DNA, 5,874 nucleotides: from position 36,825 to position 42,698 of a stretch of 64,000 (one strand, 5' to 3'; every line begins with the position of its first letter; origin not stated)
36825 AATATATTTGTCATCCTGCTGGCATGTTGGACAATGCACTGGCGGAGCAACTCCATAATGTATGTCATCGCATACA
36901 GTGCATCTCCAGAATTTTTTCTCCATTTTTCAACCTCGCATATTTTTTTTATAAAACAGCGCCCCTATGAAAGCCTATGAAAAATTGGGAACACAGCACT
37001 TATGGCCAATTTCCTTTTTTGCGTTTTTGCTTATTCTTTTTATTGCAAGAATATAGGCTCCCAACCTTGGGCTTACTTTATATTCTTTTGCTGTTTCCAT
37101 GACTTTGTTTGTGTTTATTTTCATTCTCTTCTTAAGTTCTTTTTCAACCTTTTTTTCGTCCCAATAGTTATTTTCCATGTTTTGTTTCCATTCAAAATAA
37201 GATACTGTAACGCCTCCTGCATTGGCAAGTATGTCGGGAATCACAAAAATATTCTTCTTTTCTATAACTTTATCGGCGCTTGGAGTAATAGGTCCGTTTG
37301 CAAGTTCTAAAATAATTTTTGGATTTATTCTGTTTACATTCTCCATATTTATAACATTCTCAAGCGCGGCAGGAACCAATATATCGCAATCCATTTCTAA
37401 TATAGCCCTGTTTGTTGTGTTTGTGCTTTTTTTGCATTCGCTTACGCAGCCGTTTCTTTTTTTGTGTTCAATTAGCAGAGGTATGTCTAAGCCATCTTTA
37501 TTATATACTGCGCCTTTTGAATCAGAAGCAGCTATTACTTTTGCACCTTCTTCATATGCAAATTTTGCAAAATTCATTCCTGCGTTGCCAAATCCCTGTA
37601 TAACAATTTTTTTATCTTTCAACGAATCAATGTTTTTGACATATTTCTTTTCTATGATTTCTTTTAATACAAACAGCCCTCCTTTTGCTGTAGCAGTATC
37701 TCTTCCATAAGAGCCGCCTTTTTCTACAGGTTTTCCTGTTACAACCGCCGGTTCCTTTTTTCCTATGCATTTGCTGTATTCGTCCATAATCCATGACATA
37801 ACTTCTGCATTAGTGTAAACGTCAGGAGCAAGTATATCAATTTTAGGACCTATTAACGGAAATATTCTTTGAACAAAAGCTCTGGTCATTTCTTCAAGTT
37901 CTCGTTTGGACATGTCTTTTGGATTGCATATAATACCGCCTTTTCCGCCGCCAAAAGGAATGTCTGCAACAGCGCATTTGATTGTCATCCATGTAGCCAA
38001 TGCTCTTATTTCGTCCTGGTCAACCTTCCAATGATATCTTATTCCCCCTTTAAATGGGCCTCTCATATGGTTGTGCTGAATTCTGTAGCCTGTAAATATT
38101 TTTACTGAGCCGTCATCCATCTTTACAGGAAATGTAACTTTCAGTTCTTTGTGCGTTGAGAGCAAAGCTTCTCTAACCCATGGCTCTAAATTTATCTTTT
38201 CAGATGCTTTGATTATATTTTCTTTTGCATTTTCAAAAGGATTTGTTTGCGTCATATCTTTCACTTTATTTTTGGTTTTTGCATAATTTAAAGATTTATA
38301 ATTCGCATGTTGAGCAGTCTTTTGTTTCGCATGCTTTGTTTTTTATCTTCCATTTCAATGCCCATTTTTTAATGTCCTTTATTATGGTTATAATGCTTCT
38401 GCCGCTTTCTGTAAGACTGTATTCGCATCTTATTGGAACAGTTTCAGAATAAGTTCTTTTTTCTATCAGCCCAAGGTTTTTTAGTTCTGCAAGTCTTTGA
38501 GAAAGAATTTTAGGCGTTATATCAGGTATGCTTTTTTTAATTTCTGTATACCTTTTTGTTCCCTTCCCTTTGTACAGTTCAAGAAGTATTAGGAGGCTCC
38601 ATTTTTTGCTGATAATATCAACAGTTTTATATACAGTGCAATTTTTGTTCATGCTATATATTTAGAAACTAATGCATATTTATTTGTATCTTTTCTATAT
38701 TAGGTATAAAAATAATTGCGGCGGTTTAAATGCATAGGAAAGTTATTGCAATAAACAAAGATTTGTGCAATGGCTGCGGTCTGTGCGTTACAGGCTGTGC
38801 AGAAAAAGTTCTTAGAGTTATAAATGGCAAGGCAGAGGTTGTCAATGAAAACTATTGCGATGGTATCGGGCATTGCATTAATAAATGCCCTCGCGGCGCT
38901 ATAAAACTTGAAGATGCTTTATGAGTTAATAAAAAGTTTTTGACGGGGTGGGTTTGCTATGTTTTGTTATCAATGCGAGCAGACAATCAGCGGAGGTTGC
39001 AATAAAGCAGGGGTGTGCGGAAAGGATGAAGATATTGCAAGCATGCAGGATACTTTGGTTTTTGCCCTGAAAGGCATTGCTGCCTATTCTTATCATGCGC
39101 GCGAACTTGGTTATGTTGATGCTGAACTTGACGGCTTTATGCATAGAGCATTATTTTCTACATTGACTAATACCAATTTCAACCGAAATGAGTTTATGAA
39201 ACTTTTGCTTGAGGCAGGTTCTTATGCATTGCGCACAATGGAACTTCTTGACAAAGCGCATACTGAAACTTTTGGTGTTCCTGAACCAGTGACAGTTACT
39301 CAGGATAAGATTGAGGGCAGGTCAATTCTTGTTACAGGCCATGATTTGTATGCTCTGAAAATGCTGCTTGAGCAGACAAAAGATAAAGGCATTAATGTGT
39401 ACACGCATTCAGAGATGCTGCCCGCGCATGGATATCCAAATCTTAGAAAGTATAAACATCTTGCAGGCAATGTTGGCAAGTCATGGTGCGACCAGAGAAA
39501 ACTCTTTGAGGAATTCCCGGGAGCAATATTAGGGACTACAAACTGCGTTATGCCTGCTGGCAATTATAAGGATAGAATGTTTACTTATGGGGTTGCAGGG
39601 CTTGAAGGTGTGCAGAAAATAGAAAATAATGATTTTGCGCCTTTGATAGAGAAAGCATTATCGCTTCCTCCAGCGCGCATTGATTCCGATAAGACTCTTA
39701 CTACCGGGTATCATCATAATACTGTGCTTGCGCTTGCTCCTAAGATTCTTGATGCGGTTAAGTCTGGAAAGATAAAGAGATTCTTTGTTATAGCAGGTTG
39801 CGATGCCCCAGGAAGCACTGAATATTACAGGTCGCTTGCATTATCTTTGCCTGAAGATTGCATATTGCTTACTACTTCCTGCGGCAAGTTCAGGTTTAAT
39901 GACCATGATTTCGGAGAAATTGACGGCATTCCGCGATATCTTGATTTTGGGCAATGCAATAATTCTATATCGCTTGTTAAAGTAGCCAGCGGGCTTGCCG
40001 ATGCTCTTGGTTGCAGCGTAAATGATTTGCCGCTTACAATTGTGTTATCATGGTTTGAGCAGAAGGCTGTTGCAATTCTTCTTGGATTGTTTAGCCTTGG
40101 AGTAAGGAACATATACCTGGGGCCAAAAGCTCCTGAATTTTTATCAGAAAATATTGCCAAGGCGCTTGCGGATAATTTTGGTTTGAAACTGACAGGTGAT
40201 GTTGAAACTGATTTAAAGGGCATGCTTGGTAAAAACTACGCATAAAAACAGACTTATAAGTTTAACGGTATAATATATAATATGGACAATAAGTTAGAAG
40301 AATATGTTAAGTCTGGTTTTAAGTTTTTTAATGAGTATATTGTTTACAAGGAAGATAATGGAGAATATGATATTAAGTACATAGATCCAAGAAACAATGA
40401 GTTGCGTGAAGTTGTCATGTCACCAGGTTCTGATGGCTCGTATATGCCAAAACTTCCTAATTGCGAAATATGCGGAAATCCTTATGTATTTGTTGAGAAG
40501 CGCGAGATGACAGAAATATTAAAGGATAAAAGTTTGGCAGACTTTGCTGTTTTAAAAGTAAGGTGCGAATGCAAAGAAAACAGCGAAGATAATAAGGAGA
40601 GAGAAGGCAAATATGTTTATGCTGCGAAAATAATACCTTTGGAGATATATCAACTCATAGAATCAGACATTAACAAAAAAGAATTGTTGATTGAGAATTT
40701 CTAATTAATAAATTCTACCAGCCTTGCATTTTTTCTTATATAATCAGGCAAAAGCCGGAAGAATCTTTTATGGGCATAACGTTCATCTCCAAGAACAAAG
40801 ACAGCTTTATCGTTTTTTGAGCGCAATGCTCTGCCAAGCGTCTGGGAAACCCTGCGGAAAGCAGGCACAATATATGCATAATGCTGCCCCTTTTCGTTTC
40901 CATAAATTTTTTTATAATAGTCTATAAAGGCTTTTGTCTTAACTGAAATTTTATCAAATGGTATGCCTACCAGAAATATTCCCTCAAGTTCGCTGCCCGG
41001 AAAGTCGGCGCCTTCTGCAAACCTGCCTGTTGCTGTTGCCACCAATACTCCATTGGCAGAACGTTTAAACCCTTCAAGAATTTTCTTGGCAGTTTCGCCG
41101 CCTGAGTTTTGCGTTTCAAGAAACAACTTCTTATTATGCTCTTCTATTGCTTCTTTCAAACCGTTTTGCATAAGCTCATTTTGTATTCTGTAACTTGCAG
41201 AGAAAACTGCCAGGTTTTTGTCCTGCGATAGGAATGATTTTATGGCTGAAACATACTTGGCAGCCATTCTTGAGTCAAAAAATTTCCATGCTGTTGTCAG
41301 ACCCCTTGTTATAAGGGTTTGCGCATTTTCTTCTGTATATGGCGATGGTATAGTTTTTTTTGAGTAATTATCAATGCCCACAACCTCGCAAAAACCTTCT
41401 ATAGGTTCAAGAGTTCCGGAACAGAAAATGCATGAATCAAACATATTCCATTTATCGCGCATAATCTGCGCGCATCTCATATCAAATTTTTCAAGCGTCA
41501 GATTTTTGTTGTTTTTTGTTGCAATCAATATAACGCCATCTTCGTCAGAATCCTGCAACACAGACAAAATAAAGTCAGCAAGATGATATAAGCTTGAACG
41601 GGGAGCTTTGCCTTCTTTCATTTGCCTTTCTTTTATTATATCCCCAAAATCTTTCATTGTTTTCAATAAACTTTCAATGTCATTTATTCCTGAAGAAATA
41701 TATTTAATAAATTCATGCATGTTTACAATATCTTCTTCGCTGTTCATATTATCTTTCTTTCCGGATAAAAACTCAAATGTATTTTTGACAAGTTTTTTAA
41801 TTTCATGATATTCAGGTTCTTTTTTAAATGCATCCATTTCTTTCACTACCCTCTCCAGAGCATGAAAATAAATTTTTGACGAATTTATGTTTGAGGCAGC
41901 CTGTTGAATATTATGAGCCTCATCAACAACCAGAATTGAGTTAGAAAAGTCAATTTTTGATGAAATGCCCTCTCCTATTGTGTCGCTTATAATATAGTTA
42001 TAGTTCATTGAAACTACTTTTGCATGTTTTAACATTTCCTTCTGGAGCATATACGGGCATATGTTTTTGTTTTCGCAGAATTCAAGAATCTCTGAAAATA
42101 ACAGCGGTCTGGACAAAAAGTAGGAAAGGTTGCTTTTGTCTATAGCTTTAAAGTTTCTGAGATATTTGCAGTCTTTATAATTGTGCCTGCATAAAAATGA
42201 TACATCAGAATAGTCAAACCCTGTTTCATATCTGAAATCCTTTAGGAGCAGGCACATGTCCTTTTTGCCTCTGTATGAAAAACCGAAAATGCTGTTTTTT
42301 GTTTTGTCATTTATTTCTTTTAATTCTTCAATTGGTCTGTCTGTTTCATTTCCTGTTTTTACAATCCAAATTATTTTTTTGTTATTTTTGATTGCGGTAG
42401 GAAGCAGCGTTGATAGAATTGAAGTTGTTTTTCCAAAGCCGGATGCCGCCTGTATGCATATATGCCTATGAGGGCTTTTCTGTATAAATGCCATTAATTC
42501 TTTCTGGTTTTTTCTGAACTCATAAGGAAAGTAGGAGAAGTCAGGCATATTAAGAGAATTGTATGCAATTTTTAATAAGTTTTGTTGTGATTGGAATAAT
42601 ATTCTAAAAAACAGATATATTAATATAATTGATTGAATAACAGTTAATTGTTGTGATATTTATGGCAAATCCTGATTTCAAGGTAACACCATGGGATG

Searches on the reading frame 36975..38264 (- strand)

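Call 8: search_protein_families(library=ncbifam, proteins=[window:36975-38264:-], max_evalue=0.001)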
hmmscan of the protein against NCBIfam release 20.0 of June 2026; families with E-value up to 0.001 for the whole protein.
window:36975-38264:- (429 aa): 9 families
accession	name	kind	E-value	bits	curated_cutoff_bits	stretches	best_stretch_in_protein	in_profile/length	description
NF040817.1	GdhA_Arch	equivalog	1.1e-145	486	750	1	4-417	1-413/419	glutamate dehydrogenase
NF041398.1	GluDhGdhB_Halo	equivalog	4.7e-133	444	620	1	10-415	4-403/410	glutamate dehydrogenase GdhB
NF006929.0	PRK09414.1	equivalog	2.9e-72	244.1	536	1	32-412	52-436/445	NADP-specific glutamate dehydrogenase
NF010634.0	PRK14031.1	equivalog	4.6e-56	190.1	822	1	49-387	65-408/444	NADP-specific glutamate dehydrogenase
NF010633.0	PRK14030.1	subfamily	2.7e-55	188.3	743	1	44-396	58-418/445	glutamate dehydrogenase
NF035922.1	Trp_DH_ScyB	equivalog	9.4e-22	77.5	600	1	85-415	57-343/346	tryptophan dehydrogenase ScyB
NF004912.0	PRK06270.1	equivalog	1.3e-06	28.1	373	1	233-306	19-104/343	homoserine dehydrogenase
NF005002.0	PRK06392.1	equivalog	3.8e-05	22.8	296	1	216-299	2-91/329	homoserine dehydrogenase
NF047886.1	AmOxnSyBioU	equivalog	0.00021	20.5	600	1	222-290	3-72/323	(S)-8-amino-7-oxononanoate synthase BioU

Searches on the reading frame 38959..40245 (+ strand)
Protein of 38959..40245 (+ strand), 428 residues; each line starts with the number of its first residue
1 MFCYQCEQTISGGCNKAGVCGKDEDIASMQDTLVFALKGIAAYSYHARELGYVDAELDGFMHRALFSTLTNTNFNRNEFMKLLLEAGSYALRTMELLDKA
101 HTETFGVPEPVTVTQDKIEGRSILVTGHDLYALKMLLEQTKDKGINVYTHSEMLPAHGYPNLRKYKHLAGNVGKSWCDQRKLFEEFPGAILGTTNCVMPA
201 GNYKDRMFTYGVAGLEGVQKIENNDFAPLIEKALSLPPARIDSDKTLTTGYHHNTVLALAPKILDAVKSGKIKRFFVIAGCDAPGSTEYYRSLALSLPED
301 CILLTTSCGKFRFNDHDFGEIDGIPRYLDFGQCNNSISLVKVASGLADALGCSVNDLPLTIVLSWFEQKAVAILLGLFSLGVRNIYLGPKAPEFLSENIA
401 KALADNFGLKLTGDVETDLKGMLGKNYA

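Call 85: search_protein_families(library=pfam, proteins=[window:38959-40245:+], max_evalue=0.00001)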
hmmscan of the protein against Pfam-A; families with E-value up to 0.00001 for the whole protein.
window:38959-40245:+ (428 aa): 1 family
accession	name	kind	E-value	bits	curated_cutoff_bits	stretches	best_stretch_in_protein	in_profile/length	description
PF03063.25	Prismane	-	1.8e-125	420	27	2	79-420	161-513/513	Prismane/CO dehydrogenase family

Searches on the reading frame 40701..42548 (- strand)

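Call 8: search_protein_families(library=ncbifam, proteins=[window:40701-42548:-], max_evalue=0.001)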
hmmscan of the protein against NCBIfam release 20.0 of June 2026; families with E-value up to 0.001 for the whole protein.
window:40701-42548:- (615 aa): 7 families
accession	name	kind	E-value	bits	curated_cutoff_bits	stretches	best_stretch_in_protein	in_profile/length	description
TIGR00604.1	rad3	subfamily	1.8e-74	251.6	246.95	2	260-607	330-692/706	DNA repair helicase (rad3)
NF053712.1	repair_DEAH_YoaA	equivalog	1.6e-28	99.8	680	1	158-598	172-607/630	DNA repair helicase YoaA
NF005981.0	PRK08074.1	equivalog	8e-27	93.6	789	2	278-596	573-900/931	ATP-dependent DNA helicase DinG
NF008729.0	PRK11747.1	equivalog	1.1e-24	86.9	598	2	350-597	441-687/703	ATP-dependent DNA helicase DinG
TIGR01407.1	dinG_rel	hypoth_equivalog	2.2e-24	85.7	547.7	1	170-601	411-864/889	putative DnaQ family exonuclease/DinG family helicase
TIGR03117.2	cas_csf4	equivalog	1.1e-07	30.4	400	1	204-333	378-493/800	type IV CRISPR-associated DEAD/DEAH-box helicase Csf4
NF005569.0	PRK07246.1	equivalog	2.9e-07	29.2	794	1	173-608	411-801/820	bifunctional DnaQ family exonuclease/ATP-dependent helicase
